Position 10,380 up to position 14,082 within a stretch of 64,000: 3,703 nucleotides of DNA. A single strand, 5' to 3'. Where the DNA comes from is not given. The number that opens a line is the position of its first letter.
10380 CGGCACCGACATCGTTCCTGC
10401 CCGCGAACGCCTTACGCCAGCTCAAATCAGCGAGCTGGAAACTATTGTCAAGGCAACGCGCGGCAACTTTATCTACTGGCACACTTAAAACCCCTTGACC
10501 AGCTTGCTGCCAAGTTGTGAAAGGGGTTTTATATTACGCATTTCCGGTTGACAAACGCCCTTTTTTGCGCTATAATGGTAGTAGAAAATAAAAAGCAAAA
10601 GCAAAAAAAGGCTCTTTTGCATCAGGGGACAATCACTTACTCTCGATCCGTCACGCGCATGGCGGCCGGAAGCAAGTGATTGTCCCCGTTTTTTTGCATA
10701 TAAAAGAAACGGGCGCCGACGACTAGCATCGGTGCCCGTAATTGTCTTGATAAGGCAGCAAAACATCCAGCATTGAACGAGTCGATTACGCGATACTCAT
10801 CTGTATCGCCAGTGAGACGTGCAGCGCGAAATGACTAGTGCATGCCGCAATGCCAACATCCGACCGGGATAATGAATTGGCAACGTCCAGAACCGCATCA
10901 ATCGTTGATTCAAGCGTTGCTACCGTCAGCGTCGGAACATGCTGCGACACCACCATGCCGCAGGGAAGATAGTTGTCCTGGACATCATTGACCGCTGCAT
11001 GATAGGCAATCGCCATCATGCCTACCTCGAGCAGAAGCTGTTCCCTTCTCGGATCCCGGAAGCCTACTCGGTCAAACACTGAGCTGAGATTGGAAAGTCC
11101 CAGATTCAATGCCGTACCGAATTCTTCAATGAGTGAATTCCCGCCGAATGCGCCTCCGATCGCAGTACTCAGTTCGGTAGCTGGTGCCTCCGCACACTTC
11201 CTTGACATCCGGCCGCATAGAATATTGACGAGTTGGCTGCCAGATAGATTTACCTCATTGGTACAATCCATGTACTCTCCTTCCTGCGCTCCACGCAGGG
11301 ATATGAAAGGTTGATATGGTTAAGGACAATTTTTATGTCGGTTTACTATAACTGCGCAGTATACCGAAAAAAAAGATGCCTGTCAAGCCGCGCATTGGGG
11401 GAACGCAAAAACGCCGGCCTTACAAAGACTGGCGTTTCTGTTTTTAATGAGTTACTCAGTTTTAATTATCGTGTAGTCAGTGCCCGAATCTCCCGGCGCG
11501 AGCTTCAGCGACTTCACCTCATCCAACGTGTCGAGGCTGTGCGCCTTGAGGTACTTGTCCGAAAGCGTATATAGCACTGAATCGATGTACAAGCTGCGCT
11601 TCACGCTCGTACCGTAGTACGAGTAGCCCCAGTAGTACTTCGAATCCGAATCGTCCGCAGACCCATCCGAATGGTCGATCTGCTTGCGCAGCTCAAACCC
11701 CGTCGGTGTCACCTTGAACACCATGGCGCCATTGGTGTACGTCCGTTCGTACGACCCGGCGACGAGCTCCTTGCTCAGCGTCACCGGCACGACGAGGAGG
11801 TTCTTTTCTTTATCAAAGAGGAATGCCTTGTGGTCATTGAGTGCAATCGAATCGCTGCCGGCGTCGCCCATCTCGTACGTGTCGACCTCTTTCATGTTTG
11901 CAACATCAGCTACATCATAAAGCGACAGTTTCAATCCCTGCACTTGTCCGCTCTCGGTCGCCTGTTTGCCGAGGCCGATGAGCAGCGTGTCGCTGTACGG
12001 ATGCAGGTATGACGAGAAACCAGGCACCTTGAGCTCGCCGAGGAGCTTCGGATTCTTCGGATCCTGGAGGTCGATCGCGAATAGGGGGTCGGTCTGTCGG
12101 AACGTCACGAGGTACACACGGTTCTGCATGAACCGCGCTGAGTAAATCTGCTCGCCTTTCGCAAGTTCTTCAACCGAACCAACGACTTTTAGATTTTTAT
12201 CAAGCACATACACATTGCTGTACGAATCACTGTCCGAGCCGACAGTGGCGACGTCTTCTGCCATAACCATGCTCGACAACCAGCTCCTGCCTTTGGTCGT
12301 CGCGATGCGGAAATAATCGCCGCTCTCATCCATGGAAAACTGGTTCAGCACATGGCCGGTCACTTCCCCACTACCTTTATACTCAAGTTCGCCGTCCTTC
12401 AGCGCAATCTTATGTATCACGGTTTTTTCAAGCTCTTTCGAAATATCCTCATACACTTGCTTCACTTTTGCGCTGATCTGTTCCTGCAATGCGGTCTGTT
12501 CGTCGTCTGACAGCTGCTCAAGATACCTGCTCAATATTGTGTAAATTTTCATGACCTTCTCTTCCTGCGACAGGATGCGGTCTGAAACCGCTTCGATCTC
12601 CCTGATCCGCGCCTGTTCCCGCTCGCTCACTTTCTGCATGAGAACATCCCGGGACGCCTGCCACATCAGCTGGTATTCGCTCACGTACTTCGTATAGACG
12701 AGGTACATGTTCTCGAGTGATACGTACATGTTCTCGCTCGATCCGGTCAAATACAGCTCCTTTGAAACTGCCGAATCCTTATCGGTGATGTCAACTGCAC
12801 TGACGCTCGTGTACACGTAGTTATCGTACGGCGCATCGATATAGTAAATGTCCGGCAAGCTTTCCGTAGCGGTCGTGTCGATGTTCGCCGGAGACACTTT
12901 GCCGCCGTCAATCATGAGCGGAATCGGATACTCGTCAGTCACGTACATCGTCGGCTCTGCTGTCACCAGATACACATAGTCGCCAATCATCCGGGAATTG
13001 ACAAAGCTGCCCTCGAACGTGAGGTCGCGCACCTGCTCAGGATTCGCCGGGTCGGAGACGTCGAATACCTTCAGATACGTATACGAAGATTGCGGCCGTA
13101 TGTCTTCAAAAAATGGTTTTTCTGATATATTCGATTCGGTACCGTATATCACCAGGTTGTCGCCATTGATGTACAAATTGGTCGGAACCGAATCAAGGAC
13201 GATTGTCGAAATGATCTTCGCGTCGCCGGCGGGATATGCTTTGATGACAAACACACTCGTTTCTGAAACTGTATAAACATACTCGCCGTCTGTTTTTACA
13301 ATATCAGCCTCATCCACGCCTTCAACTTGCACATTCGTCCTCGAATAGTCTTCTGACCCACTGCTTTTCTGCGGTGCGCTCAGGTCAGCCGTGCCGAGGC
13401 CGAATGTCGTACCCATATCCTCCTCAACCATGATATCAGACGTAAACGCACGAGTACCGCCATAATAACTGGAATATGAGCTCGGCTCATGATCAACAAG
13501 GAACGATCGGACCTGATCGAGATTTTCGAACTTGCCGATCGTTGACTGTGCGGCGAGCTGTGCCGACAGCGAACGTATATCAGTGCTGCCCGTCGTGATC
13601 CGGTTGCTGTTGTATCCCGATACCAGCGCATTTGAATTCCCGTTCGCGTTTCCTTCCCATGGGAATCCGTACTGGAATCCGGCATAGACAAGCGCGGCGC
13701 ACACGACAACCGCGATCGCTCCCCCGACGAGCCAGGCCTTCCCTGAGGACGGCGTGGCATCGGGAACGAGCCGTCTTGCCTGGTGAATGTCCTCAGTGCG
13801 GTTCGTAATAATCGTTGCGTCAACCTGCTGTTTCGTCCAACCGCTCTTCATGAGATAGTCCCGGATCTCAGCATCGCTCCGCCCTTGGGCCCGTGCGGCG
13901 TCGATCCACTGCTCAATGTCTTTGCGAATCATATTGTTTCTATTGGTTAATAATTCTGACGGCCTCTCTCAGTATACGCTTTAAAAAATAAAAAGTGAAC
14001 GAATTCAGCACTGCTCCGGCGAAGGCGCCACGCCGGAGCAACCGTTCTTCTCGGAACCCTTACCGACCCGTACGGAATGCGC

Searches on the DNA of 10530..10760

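Call 57: search_rna_families(source=window, start=10530, end=10760, threshold=evalue, max_evalue=10)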
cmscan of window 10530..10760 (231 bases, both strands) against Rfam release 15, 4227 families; matches with E-value up to 10: 13.
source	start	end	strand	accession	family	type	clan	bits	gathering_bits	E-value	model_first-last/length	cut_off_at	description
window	10660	10736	-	RF03783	mir-4854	Gene; miRNA;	-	22.3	100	0.068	1-89/89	no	mir-4854 microRNA precursor family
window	10569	10692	+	RF01733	atoC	Cis-reg;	-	22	50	0.078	1-93/93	no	atoC RNA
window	10627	10685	-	RF03785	mir-974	Gene; miRNA;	-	21.4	90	0.071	1-91/91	no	mir-974 microRNA precursor family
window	10628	10684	+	RF04082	mir-54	Gene; miRNA;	-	16.6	70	0.89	1-88/88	no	mir-54 microRNA precursor family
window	10605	10695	+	RF04039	mir-2242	Gene; miRNA;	-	16.3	70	0.55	1-95/95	no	mir-2242 microRNA precursor family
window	10551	10620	-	RF00650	mir-153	Gene; miRNA;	-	16.2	54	1.7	1-73/73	no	mir-153 microRNA precursor family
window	10701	10749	-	RF03930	mir-1909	Gene; miRNA;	-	15.8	80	1.1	1-72/72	no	mir-1909 microRNA precursor family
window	10626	10687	-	RF03240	MIR5534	Gene; miRNA;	-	15.7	79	1.9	1-102/102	no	MIR5534 microRNA precursor family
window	10537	10633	-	RF01705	Flavo-1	Gene; sRNA;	-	14.3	42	2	1-76/76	no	Flavo-1 RNA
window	10556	10613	-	RF04239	mir-4679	Gene; miRNA;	-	13.9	88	6.6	1-75/75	no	mir-4679 microRNA precursor family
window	10704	10760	-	RF02241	Xoo2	Gene; sRNA;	-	13.4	45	2.5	9-78/78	5'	Xanthomonadaceae sRNA Xoo2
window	10593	10753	+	RF00558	L20_leader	Cis-reg; leader;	-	11.7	58.7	9.7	1-127/127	no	Ribosomal protein L20 leader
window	10530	10650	-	RF02060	STnc410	Gene; sRNA;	-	9.8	50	7.9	1-94/158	3'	Enterobacterial sRNA STnc410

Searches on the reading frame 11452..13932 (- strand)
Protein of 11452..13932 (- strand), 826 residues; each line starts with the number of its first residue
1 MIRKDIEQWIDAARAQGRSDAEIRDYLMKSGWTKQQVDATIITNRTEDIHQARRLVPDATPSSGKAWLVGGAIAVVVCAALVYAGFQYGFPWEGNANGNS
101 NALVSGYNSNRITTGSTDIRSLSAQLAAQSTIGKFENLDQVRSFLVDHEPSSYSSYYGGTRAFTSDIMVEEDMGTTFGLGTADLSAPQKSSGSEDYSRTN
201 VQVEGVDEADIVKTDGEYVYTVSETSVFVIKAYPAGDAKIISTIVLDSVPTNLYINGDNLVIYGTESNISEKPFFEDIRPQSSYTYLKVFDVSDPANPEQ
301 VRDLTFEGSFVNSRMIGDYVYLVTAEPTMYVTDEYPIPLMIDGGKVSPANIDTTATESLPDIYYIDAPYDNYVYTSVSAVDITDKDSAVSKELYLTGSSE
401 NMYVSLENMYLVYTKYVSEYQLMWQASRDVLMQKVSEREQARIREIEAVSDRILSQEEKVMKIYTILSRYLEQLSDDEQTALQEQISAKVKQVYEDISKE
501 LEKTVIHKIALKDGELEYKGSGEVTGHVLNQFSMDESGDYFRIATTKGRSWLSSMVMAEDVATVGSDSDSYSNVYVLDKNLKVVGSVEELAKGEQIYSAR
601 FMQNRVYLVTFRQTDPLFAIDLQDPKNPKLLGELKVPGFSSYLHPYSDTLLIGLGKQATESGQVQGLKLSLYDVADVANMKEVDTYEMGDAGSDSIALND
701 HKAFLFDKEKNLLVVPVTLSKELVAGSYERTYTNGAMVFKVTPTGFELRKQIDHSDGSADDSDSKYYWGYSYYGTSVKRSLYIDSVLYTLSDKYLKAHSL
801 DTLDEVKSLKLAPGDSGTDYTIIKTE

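Call 60: search_protein_families(library=pfam, proteins=[window:11452-13932:-], max_evalue=0.00001)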
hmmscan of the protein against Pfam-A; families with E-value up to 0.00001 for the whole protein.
window:11452-13932:- (826 aa): 1 family
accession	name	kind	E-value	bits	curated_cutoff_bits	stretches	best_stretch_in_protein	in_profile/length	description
PF09826.15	Beta_propel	-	1.4e-158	529.3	22.4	1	196-803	1-495/495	Beta propeller domain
